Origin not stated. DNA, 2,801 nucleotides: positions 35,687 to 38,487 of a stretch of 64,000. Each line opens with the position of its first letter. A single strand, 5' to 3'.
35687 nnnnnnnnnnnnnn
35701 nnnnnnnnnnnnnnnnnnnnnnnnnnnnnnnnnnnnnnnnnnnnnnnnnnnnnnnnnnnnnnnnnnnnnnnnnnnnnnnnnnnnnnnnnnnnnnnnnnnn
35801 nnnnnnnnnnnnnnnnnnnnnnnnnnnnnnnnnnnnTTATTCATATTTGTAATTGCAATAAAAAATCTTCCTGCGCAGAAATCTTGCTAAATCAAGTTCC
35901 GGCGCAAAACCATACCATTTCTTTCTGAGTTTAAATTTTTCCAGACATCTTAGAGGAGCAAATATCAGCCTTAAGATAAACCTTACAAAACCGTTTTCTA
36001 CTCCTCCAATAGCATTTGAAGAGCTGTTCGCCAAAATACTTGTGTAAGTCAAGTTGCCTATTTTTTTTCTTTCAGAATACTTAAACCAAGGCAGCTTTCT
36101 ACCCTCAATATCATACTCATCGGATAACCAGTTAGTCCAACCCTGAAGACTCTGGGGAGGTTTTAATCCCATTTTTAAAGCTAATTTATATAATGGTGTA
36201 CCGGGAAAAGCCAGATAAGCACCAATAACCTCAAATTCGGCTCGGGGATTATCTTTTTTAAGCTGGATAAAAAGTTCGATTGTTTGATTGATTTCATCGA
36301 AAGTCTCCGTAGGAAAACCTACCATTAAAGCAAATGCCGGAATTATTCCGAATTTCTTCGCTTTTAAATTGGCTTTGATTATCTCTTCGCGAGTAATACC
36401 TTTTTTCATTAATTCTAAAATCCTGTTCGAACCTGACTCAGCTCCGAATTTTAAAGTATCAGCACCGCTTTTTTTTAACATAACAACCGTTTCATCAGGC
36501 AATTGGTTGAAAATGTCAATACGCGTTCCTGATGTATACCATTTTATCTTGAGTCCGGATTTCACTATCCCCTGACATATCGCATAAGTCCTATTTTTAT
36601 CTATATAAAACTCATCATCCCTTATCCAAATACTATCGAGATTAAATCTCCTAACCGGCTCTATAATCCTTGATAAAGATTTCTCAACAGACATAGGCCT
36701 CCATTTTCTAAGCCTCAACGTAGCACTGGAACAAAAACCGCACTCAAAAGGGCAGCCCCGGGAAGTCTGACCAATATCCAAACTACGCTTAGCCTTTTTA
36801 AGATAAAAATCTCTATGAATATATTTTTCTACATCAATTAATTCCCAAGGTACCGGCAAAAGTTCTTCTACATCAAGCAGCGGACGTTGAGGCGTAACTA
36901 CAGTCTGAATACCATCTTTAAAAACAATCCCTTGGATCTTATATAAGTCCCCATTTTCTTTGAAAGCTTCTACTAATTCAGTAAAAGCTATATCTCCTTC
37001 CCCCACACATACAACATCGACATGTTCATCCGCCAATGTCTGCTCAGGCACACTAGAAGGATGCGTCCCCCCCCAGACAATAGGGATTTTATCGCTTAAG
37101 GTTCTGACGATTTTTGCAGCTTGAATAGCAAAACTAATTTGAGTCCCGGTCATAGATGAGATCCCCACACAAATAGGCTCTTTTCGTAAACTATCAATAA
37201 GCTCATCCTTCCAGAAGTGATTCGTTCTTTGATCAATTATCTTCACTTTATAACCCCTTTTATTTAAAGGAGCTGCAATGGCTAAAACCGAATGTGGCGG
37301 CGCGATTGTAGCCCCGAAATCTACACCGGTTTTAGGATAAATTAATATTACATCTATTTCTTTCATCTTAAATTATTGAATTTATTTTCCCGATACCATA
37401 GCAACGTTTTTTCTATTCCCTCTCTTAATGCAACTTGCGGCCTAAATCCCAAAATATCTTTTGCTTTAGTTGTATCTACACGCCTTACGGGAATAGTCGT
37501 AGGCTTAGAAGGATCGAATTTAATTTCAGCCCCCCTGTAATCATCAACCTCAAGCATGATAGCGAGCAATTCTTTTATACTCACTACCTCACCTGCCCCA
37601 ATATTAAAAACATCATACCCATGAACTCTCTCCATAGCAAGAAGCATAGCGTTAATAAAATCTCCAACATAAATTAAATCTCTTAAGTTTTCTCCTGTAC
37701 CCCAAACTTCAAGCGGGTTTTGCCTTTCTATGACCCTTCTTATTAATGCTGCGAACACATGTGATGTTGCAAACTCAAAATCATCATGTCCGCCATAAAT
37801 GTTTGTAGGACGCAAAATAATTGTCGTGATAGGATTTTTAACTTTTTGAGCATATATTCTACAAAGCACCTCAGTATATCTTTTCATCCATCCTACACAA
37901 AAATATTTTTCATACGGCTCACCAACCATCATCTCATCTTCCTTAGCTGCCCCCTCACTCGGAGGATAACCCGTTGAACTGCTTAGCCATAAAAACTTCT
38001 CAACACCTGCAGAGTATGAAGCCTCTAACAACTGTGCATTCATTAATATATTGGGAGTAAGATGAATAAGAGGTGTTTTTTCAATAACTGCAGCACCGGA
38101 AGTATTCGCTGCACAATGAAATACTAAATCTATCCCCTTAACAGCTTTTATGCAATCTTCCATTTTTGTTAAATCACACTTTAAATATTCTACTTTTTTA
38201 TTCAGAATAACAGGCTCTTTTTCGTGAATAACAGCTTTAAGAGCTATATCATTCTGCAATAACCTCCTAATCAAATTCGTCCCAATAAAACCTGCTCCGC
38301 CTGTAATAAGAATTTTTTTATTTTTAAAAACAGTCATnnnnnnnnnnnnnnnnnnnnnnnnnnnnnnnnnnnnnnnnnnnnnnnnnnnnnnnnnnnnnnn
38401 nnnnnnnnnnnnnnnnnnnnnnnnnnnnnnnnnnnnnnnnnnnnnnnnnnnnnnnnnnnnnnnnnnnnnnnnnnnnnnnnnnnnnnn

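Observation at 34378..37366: Two adjacent paralogous class B (B12-dependent) radical SAM genes, plus a third at 41582-43093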

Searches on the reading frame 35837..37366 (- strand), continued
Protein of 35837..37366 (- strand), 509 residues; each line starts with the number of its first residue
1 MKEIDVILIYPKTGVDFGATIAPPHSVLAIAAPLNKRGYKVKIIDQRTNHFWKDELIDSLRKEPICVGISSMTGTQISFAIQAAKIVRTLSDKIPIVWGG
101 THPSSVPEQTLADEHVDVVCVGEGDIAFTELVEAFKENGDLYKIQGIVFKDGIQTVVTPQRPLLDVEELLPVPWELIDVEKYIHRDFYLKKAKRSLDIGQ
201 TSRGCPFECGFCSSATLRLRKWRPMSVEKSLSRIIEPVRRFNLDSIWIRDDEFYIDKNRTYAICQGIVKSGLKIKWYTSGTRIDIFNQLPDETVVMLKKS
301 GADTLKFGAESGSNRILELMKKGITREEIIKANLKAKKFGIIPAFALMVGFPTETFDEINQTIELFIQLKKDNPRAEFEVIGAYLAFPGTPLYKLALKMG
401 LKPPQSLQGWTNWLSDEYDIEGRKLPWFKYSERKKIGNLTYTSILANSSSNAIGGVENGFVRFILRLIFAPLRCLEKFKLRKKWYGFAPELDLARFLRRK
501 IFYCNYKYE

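Call 53: find_encoding_contigs(protein=P0104, flank=10000, max_places=1)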
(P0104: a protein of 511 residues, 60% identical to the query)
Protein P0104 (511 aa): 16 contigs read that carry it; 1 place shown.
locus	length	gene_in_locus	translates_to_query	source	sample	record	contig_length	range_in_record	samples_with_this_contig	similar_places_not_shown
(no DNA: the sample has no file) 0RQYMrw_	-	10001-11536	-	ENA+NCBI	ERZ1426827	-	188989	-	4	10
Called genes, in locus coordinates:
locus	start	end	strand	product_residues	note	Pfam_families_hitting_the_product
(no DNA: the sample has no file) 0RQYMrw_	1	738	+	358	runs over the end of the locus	PF04055:Radical_SAM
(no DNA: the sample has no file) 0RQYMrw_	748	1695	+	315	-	PF01075:Glyco_transf_9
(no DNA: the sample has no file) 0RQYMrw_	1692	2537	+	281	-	PF13292:DXP_synthase_N, PF00456:Transketolase_N, PF00676:E1_dh (weak), PF02775:TPP_enzyme_C (weak)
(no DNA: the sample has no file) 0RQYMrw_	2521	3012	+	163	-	PF02779:Transket_pyr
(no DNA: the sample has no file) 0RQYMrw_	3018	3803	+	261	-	PF00535:Glycos_transf_2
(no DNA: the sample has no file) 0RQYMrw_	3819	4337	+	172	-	-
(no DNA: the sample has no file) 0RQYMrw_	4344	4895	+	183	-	-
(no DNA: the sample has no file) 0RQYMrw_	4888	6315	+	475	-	PF02310:B12-binding, PF04055:Radical_SAM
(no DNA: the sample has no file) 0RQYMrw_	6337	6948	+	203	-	PF13489:Methyltransf_23, PF13847:Methyltransf_31, PF08241:Methyltransf_11, PF08242:Methyltransf_12 (weak), PF13649:Methyltransf_25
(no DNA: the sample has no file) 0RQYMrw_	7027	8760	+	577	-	-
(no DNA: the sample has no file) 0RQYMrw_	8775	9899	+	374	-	PF00070:Pyr_redox (faint), PF00890:FAD_binding_2 (faint), PF01266:DAO, PF01494:FAD_binding_3 (faint), PF03486:HI0933_like (faint), PF05834:Lycopene_cycl (faint), PF07992:Pyr_redox_2 (faint), PF13450:NAD_binding_8 (weak), +1 more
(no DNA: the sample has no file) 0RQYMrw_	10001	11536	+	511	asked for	PF02310:B12-binding, PF04055:Radical_SAM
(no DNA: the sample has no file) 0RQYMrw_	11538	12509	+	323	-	PF00676:E1_dh, PF02775:TPP_enzyme_C (weak)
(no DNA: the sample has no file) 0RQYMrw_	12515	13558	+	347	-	PF02779:Transket_pyr, PF02780:Transketolase_C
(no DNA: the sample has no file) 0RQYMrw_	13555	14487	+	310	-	PF01073:3Beta_HSD, PF01370:Epimerase, PF02719:Polysacc_synt_2 (weak), PF04321:RmlD_sub_bind, PF05368:NmrA, PF13460:NAD_binding_10 (weak), PF16363:GDP_Man_Dehyd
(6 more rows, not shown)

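Call 54: predict_structure(alignment_id=A2)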
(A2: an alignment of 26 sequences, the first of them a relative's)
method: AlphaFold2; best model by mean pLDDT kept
length: 509 residues; sequences in the alignment: 26
mean_pLDDT: 88.3   pTM: 0.88
mean pLDDT of the five models: 88.3, 86.0, 85.9, 81.1, 80.7
residues with pLDDT >= 90: 291; 70-90: 192; 50-70: 18; < 50: 8
segments of 3 or more residues with pLDDT < 50: 504-509
pLDDT, mean of each block of 10 residues (from residue 1): 86 64 89 96 92 96 96 87 96 94 91 95 91 94 95 92 90 94 86 88 78 80 93 95 92 85 96 89 88 95 86 84 87 96 90 92 93 91 86 91 91 76 90 90 84 82 91 89 85 75 47
secondary structure, 60 per line:
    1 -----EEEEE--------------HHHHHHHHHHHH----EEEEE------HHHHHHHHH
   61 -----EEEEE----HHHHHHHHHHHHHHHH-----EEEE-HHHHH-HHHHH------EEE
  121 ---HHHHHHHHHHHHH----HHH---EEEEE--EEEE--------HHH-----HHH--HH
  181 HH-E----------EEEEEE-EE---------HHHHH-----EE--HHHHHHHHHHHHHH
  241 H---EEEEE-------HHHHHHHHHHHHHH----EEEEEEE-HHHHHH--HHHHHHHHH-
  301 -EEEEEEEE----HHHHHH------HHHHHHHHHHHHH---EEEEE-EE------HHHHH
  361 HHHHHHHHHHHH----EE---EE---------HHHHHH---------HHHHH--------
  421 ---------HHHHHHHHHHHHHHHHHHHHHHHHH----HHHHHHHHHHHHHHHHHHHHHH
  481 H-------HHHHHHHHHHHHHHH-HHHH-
elements in order: E6-10 H25-36 E41-45 H52-60 E66-70 H75-90 E96-99 H101-105 H107-111 E118-120 H124-136 E147-151 E154-157 H179-182 E195-200 H213-217 H227-241 E245-249 H257-270 E275-281 H283-288 H291-299 E302-309 H314-319 H326-338 E342-346 H356-372 H393-398 H408-412 H430-454 H459-481 H489-503 H505-508

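Call 56: fold_search(model_id=the predicted structure, library=pdb)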
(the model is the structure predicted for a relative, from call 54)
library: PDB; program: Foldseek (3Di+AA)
matches with E <= 10: 1617; with E <= 0.001: 61
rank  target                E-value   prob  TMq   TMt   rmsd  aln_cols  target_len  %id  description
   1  6wte_A                4.8e-21  1.00  0.61  0.55   7.2       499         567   17  Structure of radical S-adenosylmethionine methyltransferase, TsrM, from Kitasatospora setae with cobalamin and [4Fe-4S (released 2020-12-23)
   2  6wte_B                9.0e-21  1.00  0.65  0.62   7.4       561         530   17  Structure of radical S-adenosylmethionine methyltransferase, TsrM, from Kitasatospora setae with cobalamin and [4Fe-4S (released 2020-12-23)
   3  5ul3                  1.1e-20  1.00  0.69  0.50   7.1       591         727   21  Structure of Cobalamin-dependent S-adenosylmethionine radical enzyme OxsB with aqua-cobalamin bound (released 2017-04-19)
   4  5ul4                  1.2e-20  1.00  0.70  0.51   7.3       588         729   20  Structure of Cobalamin-dependent S-adenosylmethionine radical enzyme OxsB with aqua-cobalamin and S-adenosylmethionine b (released 2017-04-19)
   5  6wtf_A                1.2e-20  1.00  0.66  0.62   7.8       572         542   18  Structure of radical S-adenosylmethionine methyltransferase, TsrM, from Kitasatospora setae with tryptophan substrate  (released 2020-12-23)
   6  6wtf_B                9.7e-20  1.00  0.67  0.64   7.0       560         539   17  Structure of radical S-adenosylmethionine methyltransferase, TsrM, from Kitasatospora setae with tryptophan substrate  (released 2020-12-23)
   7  6fd2_B                1.2e-19  1.00  0.63  0.70   6.8       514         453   19  Radical SAM 1,2-diol dehydratase AprD4 in complex with its substrate paromamine (released 2018-01-17)
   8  9ccb                  2.3e-19  1.00  0.60  0.72   7.4       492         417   20  X-ray crystal structure of methyl-coenzyme M reductase glutamine methylase (MgmA) from Methanothermobacter marburgensis  (released 2025-01-01)
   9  5ul2                  3.4e-19  1.00  0.68  0.49   7.2       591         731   21  Structure of Apo, SeMet-labeled Cobalamin-dependent S-adenosylmethionine radical enzyme OxsB (released 2017-04-19)
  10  6fd2_A                9.4e-19  1.00  0.64  0.70   7.0       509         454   20  Radical SAM 1,2-diol dehydratase AprD4 in complex with its substrate paromamine (released 2018-01-17)
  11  9n1d                  5.2e-18  1.00  0.64  0.53   7.6       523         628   15  Crystal structure of CysS from Corallococcus sp. CA054B with 5'-deoxyadenosine and methionine bound (released 2026-01-28)
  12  9n1c                  6.2e-18  1.00  0.63  0.53   7.5       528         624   15  Crystal structure of CysS from Corallococcus sp. CA054B with 5'-deoxyadenosine, methionine, and pantetheinylated 3-ethox (released 2026-01-28)
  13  9n1b                  1.3e-17  1.00  0.64  0.53   7.5       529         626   16  Crystal structure of CysS from Corallococcus sp. CA054B with 5'-deoxyadenosine, methionine, and pantetheinylated 3-metho (released 2026-01-28)
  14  7kdy_A                1.3e-16  1.00  0.65  0.51   8.9       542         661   16  Crystal structure of Streptomyces tokunonesis TokK with hydroxycobalamin, 5'-deoxyadenosine, methionine, and (2R)-pant (released 2022-01-12)
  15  7kdy_B                2.1e-16  1.00  0.64  0.50   5.5       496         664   17  Crystal structure of Streptomyces tokunonesis TokK with hydroxycobalamin, 5'-deoxyadenosine, methionine, and (2R)-pant (released 2022-01-12)
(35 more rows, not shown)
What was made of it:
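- Closest known: Class B. Same: The predicted B2 fold superposes on all of them (E 1e-16 to 5e-21, TM 0.6-0.7; call 56).
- The B2 model matches every solved class B enzyme about equally: TsrM 4.8e-21, OxsB 1e-20, AprD4, MgmA, CysS, TokK; TM 0.6-0.7 (call 56).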

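Call 60: list_cluster_members(proteins=[P0054, P0010, P0018, P0033, P0061, P0078, P0080, P0095, P0104, P0092])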
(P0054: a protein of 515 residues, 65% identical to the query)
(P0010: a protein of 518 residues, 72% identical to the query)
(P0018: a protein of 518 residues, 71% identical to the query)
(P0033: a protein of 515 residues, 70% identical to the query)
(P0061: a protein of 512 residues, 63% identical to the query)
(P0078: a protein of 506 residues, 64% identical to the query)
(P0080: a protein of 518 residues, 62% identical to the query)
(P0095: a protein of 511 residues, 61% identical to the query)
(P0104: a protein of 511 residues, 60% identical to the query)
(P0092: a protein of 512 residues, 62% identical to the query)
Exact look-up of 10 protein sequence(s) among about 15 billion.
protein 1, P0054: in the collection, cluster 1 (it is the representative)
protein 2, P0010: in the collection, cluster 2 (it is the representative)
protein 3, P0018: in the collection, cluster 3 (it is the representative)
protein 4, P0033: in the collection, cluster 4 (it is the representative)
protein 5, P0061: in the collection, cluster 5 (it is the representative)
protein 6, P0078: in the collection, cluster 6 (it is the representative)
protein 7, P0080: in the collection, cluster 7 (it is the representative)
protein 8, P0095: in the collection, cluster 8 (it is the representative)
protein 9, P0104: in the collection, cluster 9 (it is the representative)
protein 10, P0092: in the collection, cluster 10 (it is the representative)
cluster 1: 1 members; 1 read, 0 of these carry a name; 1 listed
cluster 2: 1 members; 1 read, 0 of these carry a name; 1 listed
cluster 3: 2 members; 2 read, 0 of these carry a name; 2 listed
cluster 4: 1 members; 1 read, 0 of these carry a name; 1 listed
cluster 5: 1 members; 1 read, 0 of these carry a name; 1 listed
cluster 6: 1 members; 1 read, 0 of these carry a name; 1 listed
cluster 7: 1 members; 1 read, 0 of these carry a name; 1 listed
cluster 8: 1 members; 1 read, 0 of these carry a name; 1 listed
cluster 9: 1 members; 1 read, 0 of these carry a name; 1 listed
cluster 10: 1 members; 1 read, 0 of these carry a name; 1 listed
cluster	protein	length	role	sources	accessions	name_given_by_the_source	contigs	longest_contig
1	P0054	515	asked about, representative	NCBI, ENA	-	-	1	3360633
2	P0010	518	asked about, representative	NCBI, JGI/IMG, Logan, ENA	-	-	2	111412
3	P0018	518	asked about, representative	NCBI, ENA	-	-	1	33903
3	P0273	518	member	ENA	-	-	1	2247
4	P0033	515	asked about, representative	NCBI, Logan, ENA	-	-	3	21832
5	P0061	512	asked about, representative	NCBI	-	-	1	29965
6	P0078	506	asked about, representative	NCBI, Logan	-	-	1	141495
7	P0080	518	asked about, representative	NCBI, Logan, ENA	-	-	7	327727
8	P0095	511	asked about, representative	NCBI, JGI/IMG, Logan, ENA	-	-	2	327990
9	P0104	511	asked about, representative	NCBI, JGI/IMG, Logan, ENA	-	-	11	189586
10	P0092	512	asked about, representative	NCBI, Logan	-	-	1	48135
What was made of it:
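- Tried and rejected: list_cluster_members gave no organism names for ten orthologues (call 60).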

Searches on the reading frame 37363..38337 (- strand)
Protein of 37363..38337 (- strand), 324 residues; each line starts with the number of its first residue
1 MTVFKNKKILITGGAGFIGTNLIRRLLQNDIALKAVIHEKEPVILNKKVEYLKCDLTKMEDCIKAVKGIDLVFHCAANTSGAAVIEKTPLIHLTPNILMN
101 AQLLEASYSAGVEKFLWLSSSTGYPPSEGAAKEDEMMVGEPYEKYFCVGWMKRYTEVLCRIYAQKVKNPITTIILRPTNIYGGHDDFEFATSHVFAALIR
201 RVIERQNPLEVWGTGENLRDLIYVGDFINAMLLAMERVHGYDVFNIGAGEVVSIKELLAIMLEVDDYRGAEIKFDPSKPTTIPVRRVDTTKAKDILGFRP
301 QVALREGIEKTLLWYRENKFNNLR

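Call 7: search_protein_families(library=pfam, proteins=[window:37363-38337:-])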
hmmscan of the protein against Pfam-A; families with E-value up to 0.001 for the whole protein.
window:37363-38337:- (324 aa): 8 families
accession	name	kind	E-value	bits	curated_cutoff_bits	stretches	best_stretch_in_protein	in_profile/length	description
PF01370.27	Epimerase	-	9.5e-48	163.1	20.9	1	9-247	1-240/240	NAD dependent epimerase/dehydratase family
PF16363.11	GDP_Man_Dehyd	-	1.3e-27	97.6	27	1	10-311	1-332/332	GDP-mannose 4,6 dehydratase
PF01073.25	3Beta_HSD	-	5.3e-19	68.7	22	1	10-237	1-231/280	3-beta hydroxysteroid dehydrogenase/isomerase family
PF13460.12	NAD_binding_10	-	2.9e-12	47.3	27.2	1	13-133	1-111/184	NAD(P)H-binding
PF02719.21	Polysacc_synt_2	-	3e-11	43.5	20.2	1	9-121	1-129/293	Polysaccharide biosynthesis protein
PF05368.20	NmrA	-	1.1e-08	35.5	27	1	6-118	2-105/298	NmrA-like family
PF07993.18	NAD_binding_4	-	2.1e-06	27.5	20.1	0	11-37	1-30/258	Male sterility protein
PF04321.23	RmlD_sub_bind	-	4.5e-06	26.4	27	1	8-82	2-65/287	RmlD substrate binding domain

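Call 28: search_protein_families(library=ncbifam, proteins=[window:37363-38337:-], max_evalue=1e-10)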
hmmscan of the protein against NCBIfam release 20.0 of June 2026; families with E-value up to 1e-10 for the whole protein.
window:37363-38337:- (324 aa): 15 families
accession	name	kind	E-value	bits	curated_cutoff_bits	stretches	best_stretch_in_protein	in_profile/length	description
NF047922.1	GDPFucSynFcl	equivalog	5.3e-47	160.7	500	1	5-319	1-305/308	GDP-L-fucose synthase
TIGR01181.1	dTDP_gluc_dehyt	equivalog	1.9e-30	106.1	365.1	1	8-319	1-315/321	dTDP-glucose 4,6-dehydratase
TIGR01179.1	galE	equivalog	5.9e-26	91.1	262.3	1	8-319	1-329/332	UDP-glucose 4-epimerase GalE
NF011728.1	PRK15181.1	equivalog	3.9e-24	85.3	760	1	3-318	12-340/348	Vi polysaccharide biosynthesis UDP-N-acetylglucosaminuronic acid C-4 epimerase TviC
TIGR02197.1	heptose_epim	equivalog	7.3e-24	84.5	274.6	1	9-315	1-313/316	ADP-glyceromanno-heptose 6-epimerase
NF042423.1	oxyalk_red_Shew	equivalog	1.9e-20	73.2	580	1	5-239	7-225/331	2-alkyl-3-oxoalkanoate reductase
TIGR03466.1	HpnA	hypoth_equivalog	1.4e-19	70.2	367.65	1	8-273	2-254/327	hopanoid-associated sugar epimerase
NF042422.1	oxyalk_red_OleD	equivalog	8.3e-19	68.1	580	1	8-256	2-241/329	2-alkyl-3-oxoalkanoate reductase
TIGR04180.1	EDH_00030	hypoth_equivalog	4.7e-18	65.3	475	1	9-302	1-296/297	NAD-dependent 4,6-dehydratase LegB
NF052578.1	StrlDmthSdmBMthl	equivalog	1.1e-14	55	600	1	9-264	3-244/328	sterol demethylase protein SdmB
NF008872.0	PRK11908.1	equivalog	4.3e-13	49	294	1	7-264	2-270/349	bifunctional UDP-4-keto-pentose/UDP-xylose synthase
NF007956.0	PRK10675.1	subfamily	4.4e-13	49.1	394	1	8-316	2-330/338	UDP-glucose 4-epimerase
NF007490.0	PRK10084.1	subfamily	5.2e-13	48.7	649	0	169-319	186-338/361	dTDP-glucose 4,6-dehydratase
NF007582.0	PRK10217.1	equivalog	2.3e-12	46.7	698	1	7-319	2-335/355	dTDP-glucose 4,6-dehydratase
NF008360.0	PRK11150.1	equivalog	1.2e-11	44.4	452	1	9-265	2-254/310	ADP-glyceromanno-heptose 6-epimerase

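Call 64: search_solved_structures(query=window:37363-38337:-, max_evalue=1e-10)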
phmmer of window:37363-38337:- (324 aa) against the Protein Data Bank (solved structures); distinct sequences matched with E-value up to 1e-10: 73 (the best 60 are shown).
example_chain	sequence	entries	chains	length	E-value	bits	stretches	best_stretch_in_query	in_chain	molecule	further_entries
7ll6_A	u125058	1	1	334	9.2e-35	123.8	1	6-312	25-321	GDP-L-fucose synthase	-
8du0_A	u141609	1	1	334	1.3e-34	123.4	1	6-312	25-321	GDP-L-fucose synthase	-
4zrm_A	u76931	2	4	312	4.4e-34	121.6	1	8-317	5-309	UDP-glucose 4-epimerase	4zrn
8sg0_A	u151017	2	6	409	7.7e-30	107.7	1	8-318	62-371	GDP-mannose 3,5-epimerase | GDP-mannose 3,5 epimerase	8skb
8vr2_A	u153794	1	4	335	2.1e-28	103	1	5-318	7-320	NAD-dependent epimerase/dehydratase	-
2c59_A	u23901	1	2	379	5.5e-28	101.6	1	5-318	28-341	GDP-MANNOSE-3', 5'-EPIMERASE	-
2c5e_A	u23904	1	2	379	7.4e-28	101.2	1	5-318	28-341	GDP-MANNOSE-3', 5'-EPIMERASE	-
2c5a_A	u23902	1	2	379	8.9e-28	100.9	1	5-318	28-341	GDP-MANNOSE-3', 5'-EPIMERASE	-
2c54_A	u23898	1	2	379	1.3e-27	100.4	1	5-318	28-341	GDP-MANNOSE-3', 5'-EPIMERASE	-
6zl6_A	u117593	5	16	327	1.6e-27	100.1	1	8-311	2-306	Epimerase domain-containing protein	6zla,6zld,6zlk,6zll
1bsv_A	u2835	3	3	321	1.8e-27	99.9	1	7-319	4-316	PROTEIN (GDP-FUCOSE SYNTHETASE) | GDP-FUCOSE SYNTHETASE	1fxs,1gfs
6zlj_A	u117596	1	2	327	3.2e-27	99.1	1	8-311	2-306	Epimerase domain-containing protein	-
1e6u_A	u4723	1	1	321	3.7e-27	98.9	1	7-319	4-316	GDP-FUCOSE SYNTHETASE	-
1e7s_A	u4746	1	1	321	4.6e-27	98.6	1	7-319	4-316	GDP-FUCOSE SYNTHETASE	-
1bws_A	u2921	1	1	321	4.7e-27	98.5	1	7-319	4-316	PROTEIN (GDP-4-KETO-6-DEOXY-D-MANNOSE EPIMERASE/REDUCTASE)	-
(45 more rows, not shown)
